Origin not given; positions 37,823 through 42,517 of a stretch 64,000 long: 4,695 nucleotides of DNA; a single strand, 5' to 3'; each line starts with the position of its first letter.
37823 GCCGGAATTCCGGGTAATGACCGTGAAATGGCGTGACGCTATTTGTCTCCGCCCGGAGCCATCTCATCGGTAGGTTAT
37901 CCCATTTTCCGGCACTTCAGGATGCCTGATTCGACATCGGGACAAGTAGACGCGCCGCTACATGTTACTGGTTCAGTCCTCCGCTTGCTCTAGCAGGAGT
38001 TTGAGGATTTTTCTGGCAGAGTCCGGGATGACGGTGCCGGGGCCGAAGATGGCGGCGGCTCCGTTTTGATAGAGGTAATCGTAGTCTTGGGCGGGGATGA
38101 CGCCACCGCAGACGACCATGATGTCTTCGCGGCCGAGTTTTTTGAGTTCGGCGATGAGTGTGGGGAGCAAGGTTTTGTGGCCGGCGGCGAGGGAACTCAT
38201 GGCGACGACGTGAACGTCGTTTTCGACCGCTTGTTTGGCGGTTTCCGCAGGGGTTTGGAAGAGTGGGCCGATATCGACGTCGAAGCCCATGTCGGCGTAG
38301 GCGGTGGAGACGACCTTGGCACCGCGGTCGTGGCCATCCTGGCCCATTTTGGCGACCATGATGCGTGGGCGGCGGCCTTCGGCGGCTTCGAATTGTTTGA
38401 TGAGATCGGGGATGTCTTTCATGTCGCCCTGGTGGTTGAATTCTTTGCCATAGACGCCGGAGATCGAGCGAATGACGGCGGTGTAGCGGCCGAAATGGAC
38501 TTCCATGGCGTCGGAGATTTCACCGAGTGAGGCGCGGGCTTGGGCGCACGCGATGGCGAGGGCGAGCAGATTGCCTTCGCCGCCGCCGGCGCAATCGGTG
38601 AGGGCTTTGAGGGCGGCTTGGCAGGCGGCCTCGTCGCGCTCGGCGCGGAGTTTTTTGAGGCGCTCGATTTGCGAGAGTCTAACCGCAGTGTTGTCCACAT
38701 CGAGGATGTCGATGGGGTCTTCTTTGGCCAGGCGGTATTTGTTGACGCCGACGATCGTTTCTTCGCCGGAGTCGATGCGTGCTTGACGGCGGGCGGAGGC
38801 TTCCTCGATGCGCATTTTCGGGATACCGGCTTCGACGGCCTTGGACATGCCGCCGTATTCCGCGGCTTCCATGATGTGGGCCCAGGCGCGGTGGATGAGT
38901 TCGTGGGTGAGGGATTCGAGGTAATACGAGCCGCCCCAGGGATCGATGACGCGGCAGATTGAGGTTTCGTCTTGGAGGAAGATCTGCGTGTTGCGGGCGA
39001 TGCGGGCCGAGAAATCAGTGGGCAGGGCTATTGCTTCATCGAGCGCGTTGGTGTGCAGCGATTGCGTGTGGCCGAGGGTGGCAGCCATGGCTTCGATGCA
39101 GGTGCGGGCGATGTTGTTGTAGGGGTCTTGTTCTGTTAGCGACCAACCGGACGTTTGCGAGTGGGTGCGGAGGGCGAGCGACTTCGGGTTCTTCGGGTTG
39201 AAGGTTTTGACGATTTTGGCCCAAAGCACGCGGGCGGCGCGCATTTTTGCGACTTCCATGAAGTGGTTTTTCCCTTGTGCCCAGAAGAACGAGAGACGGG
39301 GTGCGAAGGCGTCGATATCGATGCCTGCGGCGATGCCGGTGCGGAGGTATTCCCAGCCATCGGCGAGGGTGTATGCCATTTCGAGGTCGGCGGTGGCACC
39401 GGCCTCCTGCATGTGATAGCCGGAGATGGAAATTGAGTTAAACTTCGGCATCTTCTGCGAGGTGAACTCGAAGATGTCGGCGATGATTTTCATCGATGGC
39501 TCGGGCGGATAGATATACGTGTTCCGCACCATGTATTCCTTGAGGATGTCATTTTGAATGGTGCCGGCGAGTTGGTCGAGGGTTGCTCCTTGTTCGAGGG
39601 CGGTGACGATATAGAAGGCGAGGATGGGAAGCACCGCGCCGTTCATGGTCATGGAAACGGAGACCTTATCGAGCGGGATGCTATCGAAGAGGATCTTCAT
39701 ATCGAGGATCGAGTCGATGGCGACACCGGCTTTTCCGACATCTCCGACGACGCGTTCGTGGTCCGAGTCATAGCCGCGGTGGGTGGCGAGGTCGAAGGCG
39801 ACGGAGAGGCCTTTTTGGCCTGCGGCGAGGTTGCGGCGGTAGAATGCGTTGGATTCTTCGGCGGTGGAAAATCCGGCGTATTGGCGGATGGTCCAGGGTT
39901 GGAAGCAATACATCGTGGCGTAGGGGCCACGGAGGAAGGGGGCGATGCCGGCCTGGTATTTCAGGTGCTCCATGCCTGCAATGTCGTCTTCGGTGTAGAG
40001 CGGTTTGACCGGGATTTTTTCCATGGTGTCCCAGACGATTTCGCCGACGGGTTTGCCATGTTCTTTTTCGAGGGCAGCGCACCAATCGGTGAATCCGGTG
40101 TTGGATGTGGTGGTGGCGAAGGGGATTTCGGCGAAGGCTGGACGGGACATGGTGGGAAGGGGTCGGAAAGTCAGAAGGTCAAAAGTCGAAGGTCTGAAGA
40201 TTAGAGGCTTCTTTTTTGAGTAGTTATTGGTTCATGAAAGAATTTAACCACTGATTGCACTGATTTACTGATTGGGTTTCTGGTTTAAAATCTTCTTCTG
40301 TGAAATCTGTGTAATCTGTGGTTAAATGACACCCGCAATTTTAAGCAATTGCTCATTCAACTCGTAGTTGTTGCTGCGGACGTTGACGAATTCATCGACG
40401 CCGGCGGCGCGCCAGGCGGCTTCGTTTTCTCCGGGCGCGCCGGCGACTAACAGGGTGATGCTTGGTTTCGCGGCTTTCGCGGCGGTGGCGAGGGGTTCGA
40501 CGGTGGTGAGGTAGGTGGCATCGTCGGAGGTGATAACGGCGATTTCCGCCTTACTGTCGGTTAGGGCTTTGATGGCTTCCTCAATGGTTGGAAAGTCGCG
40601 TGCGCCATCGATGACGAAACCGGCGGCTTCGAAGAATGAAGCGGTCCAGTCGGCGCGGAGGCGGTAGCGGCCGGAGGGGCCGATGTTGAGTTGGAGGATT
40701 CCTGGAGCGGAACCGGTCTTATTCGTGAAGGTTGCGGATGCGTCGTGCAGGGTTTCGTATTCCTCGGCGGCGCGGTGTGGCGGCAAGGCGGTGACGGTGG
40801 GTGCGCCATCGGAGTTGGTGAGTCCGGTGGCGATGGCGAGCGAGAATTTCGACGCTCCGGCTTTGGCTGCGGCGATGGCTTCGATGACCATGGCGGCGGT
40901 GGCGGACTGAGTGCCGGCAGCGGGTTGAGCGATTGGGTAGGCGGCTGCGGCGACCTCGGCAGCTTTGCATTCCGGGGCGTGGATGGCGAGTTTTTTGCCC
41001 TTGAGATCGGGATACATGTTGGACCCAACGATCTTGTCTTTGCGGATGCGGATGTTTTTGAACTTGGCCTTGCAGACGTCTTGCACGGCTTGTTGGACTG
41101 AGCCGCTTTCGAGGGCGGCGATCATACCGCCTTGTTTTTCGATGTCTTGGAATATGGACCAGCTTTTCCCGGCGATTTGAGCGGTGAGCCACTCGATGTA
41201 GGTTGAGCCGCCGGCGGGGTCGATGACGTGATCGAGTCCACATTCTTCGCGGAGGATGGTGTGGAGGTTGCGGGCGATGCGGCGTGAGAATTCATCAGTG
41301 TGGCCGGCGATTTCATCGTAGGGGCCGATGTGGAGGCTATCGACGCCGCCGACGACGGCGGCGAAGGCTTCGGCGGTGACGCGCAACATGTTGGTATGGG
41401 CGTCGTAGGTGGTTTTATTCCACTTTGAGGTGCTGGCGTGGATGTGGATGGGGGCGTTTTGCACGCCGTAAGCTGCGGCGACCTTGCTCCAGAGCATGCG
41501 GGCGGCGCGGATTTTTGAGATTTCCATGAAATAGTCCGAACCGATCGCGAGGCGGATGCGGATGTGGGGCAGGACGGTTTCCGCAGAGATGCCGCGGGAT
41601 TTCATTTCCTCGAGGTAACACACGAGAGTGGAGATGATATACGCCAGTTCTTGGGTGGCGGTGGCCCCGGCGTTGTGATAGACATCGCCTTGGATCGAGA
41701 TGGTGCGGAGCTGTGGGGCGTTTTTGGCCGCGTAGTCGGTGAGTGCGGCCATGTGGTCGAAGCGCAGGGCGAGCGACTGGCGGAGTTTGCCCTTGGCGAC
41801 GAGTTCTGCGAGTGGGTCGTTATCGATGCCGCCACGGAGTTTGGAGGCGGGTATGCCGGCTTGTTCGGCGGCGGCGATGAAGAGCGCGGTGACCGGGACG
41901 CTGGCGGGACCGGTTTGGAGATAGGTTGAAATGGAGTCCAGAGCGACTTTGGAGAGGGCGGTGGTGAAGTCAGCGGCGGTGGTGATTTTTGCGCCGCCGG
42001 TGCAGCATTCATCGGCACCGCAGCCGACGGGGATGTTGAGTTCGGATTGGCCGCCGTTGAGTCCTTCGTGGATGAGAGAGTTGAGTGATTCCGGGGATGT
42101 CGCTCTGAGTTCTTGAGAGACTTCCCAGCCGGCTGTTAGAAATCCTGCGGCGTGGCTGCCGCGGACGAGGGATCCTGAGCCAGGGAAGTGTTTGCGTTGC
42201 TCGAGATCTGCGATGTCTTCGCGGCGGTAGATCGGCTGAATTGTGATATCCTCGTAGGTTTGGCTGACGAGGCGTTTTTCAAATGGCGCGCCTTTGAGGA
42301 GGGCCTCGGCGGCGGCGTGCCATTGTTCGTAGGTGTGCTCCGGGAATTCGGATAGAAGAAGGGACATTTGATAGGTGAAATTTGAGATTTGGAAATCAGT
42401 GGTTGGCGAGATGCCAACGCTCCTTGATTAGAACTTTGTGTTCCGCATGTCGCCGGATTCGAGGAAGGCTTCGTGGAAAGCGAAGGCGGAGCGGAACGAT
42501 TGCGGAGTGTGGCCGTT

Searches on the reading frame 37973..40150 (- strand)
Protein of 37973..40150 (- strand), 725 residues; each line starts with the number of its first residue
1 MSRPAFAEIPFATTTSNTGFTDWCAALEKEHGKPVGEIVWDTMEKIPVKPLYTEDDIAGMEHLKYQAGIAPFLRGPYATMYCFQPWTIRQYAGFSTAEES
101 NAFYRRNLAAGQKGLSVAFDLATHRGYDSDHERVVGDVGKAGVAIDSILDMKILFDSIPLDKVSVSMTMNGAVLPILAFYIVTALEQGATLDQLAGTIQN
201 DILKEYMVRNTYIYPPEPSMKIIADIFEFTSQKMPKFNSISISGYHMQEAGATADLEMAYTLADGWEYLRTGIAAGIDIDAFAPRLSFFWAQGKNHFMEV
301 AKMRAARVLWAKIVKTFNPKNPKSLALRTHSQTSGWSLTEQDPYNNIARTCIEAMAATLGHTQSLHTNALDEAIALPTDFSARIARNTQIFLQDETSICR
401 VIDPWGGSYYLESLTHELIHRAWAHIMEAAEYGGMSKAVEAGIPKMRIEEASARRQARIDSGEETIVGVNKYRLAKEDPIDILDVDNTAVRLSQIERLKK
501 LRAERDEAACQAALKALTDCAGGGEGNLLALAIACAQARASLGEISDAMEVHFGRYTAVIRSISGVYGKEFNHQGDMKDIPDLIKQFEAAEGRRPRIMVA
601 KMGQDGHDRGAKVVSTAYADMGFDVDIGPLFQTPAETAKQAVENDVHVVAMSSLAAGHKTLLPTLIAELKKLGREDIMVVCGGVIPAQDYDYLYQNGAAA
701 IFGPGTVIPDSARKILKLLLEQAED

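Call 11: search_protein_families(library=pfam, proteins=[window:37973-40150:-])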
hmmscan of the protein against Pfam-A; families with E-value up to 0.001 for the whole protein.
window:37973-40150:- (725 aa): 2 families
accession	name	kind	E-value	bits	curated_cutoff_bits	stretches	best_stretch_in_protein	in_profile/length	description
PF01642.28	MM_CoA_mutase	-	2.7e-230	765.7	22.1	1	42-554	2-512/512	Methylmalonyl-CoA mutase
PF02310.24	B12-binding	-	1.7e-18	67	32.1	1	596-706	2-114/121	B12 binding domain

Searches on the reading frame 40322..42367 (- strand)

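Call 11: search_protein_families(library=pfam, proteins=[window:40322-42367:-])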
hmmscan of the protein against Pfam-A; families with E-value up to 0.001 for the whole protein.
window:40322-42367:- (681 aa): 1 family
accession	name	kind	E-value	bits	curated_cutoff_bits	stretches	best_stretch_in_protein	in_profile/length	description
PF01642.28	MM_CoA_mutase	-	2e-133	446.1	22.1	1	36-474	1-457/512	Methylmalonyl-CoA mutase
